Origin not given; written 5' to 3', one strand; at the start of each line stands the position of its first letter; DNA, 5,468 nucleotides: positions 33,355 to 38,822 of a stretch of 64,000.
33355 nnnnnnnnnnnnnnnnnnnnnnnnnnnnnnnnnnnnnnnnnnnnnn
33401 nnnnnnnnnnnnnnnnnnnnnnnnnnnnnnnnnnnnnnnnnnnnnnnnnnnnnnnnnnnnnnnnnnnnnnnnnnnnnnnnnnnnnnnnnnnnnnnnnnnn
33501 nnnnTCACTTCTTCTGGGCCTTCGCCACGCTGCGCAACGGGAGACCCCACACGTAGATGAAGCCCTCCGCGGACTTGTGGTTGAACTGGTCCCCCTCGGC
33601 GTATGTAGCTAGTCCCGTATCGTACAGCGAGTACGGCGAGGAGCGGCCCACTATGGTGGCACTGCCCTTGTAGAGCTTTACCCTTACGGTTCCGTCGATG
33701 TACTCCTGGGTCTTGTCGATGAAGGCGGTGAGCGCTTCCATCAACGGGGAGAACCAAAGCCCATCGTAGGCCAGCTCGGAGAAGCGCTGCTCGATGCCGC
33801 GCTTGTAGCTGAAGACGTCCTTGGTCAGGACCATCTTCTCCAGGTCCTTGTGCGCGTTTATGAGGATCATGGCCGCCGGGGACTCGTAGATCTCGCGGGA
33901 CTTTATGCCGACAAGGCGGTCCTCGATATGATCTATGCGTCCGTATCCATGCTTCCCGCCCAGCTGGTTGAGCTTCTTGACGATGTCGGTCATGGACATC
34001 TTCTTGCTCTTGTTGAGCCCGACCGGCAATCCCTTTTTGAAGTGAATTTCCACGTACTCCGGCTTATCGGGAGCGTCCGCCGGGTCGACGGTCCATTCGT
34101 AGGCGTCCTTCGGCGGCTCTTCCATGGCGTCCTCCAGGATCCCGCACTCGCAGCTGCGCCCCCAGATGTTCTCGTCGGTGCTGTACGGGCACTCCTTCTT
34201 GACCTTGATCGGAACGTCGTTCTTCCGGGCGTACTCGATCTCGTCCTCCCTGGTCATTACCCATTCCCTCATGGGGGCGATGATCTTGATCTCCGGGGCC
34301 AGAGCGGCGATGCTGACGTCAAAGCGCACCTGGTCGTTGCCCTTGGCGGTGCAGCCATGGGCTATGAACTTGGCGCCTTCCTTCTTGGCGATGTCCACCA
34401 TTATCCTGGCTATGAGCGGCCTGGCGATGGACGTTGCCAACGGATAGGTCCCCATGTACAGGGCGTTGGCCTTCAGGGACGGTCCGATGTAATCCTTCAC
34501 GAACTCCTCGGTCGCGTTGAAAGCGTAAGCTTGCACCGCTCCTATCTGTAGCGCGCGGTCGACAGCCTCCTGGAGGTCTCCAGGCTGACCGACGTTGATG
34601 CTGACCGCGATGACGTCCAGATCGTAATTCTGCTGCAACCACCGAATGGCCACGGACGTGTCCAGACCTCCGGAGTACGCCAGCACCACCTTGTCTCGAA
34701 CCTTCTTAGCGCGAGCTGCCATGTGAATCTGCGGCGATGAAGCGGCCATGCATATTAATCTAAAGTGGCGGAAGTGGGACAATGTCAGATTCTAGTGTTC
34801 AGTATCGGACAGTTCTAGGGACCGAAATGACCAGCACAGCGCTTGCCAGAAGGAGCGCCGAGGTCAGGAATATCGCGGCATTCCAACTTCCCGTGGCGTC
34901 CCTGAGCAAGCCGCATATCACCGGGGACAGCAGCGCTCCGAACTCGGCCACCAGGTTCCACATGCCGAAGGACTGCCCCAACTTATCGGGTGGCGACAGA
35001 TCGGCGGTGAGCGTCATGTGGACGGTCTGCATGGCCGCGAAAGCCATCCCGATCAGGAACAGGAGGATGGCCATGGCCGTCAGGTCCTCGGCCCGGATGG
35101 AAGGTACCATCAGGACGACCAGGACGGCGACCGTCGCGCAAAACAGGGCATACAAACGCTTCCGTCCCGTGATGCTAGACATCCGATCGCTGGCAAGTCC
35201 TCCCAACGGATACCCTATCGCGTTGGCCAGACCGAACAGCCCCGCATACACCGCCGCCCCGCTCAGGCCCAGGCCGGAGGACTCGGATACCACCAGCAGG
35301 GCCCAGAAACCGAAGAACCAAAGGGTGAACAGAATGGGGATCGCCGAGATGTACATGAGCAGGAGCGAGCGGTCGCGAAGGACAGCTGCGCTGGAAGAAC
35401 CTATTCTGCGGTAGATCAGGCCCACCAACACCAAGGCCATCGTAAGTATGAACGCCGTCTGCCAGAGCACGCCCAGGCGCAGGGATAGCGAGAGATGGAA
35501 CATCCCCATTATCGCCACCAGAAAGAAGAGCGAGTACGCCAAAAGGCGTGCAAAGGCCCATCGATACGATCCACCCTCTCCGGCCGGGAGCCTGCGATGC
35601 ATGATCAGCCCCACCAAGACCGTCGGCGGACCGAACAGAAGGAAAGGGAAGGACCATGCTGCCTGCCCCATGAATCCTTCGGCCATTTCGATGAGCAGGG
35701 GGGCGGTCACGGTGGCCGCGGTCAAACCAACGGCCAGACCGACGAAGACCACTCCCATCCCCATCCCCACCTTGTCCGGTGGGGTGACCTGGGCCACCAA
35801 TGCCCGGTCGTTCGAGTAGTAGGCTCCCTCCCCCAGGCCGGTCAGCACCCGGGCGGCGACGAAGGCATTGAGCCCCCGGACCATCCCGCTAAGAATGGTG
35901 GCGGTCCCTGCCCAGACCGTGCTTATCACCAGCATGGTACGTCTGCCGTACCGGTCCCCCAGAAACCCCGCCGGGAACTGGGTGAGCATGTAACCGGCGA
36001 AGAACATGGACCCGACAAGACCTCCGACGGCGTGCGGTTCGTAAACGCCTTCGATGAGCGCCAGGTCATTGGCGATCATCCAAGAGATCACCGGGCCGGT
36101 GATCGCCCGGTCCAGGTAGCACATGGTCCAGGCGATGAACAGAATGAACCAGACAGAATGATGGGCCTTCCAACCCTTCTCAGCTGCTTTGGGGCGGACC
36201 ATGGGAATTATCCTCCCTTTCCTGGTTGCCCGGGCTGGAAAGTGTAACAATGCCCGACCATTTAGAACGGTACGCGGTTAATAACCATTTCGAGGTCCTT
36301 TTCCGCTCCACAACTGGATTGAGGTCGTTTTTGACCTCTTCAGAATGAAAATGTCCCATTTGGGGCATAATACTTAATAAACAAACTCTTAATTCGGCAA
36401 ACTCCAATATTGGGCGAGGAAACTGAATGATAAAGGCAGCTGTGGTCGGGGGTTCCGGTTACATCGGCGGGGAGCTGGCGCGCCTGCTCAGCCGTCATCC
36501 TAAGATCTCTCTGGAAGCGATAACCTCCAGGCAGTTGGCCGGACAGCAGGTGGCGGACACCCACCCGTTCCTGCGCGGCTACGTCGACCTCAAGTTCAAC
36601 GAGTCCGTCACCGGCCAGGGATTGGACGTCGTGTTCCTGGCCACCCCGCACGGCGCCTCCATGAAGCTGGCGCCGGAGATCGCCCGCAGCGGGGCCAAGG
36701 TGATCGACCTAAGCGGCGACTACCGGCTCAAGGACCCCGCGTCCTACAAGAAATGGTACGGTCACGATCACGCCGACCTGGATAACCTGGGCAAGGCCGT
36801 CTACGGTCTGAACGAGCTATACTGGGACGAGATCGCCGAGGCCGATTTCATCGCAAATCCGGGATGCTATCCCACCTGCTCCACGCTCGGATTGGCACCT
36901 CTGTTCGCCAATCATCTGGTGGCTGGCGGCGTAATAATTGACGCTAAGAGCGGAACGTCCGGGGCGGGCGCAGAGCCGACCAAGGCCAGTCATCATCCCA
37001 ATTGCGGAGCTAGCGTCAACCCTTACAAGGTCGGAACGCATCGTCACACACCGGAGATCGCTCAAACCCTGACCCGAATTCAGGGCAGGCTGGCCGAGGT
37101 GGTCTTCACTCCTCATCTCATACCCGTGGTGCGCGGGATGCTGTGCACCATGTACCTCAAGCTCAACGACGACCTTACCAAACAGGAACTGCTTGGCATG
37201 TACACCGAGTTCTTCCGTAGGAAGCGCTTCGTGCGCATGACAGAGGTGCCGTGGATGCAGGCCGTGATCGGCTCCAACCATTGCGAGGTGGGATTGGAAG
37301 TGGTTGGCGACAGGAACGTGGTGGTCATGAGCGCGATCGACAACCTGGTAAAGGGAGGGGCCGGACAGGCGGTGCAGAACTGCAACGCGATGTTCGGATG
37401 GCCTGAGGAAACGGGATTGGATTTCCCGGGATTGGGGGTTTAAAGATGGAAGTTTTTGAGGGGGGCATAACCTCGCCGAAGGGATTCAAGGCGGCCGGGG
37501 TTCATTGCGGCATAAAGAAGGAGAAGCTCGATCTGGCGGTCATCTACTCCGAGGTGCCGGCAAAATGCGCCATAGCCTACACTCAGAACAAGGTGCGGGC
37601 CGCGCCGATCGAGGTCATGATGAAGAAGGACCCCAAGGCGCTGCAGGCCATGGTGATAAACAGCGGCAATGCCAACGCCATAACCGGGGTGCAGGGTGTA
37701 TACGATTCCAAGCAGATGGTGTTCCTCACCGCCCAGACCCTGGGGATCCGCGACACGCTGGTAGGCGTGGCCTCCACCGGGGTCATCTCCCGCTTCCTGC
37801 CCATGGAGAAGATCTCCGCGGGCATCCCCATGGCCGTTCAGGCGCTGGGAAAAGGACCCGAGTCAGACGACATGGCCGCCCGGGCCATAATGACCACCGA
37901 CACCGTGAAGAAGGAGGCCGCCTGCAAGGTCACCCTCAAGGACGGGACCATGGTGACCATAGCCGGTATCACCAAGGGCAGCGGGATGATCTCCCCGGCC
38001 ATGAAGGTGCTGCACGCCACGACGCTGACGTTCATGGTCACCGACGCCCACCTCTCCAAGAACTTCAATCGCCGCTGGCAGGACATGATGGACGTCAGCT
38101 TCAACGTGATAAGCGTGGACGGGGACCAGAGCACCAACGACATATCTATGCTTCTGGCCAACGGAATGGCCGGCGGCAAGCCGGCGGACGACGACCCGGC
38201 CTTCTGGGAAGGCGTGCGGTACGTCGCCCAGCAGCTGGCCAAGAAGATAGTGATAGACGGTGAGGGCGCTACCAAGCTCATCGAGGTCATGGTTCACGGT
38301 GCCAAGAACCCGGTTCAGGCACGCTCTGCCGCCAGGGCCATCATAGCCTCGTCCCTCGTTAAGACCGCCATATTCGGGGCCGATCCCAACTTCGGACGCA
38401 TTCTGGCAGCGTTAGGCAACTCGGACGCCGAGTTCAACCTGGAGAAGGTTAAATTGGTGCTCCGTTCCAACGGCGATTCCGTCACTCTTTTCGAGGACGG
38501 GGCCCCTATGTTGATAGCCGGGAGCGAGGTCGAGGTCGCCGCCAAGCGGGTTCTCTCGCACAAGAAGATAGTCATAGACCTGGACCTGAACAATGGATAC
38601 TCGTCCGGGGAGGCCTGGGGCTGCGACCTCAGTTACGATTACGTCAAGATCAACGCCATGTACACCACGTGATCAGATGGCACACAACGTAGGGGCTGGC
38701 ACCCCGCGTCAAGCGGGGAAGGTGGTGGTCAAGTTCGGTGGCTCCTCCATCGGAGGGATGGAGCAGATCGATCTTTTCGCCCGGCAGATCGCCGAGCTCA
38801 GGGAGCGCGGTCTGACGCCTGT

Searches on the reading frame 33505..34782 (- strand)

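Call 53: search_protein_families(library=pfam, proteins=[window:33505-34782:-], max_evalue=0.00001)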
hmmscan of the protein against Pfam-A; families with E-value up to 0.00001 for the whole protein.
window:33505-34782:- (425 aa): 2 families
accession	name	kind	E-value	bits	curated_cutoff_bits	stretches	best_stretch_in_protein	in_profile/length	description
PF20979.2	Arginosuc_syn_C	-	3.6e-95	318.1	27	1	200-417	1-217/219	Arginosuccinate synthase C-terminal domain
PF00764.25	Arginosuc_synth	-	3.7e-69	232.3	27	1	31-191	1-162/162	Arginosuccinate synthase N-terminal HUP domain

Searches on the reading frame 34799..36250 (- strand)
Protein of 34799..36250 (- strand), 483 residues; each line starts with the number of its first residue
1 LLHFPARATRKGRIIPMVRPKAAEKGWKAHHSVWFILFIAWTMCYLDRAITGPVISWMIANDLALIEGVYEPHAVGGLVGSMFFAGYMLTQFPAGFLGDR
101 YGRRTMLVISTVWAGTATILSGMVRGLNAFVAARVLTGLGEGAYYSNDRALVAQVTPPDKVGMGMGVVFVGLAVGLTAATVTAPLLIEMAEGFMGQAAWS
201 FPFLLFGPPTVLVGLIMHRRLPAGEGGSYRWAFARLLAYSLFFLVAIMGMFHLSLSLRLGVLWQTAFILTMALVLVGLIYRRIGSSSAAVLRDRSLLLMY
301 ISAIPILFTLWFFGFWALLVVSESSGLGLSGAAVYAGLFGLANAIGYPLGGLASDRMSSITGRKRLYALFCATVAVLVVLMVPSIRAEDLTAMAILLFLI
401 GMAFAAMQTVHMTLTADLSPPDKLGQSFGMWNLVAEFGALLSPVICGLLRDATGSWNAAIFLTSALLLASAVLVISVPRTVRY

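Call 53: search_protein_families(library=pfam, proteins=[window:34799-36250:-], max_evalue=0.00001)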
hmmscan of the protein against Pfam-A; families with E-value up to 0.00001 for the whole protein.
window:34799-36250:- (483 aa): 2 families
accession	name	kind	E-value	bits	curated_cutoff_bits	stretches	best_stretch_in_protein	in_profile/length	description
PF07690.21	MFS_1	-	4.4e-41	141.4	33.4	2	37-330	1-311/347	Major Facilitator Superfamily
PF00083.30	Sugar_tr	-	8.6e-17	61.6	22.3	2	73-217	45-188/452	Sugar (and other) transporter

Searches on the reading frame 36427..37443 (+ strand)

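Call 53: search_protein_families(library=pfam, proteins=[window:36427-37443:+], max_evalue=0.00001)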
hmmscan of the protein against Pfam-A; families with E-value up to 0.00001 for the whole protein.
window:36427-37443:+ (338 aa): 3 families
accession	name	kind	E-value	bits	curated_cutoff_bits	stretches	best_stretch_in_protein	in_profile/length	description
PF22698.1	Semialdhyde_dhC_1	-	6.6e-53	179.4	27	1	147-306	1-165/165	Semialdehyde dehydrogenase, dimerisation domain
PF01118.30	Semialdhyde_dh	-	1.6e-31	109.7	26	1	3-139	1-121/121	Semialdehyde dehydrogenase, NAD binding domain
PF02774.23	Semialdhyde_dhC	-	1.5e-21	77.8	26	1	156-309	1-184/184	Semialdehyde dehydrogenase, dimerisation domain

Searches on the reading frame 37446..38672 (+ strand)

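Call 53: search_protein_families(library=pfam, proteins=[window:37446-38672:+], max_evalue=0.00001)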
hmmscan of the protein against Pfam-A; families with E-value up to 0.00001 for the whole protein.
window:37446-38672:+ (408 aa): 1 family
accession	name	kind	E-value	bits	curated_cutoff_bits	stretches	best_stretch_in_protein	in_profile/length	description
PF01960.23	ArgJ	-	3.5e-129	431.2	32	1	15-408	1-377/377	ArgJ family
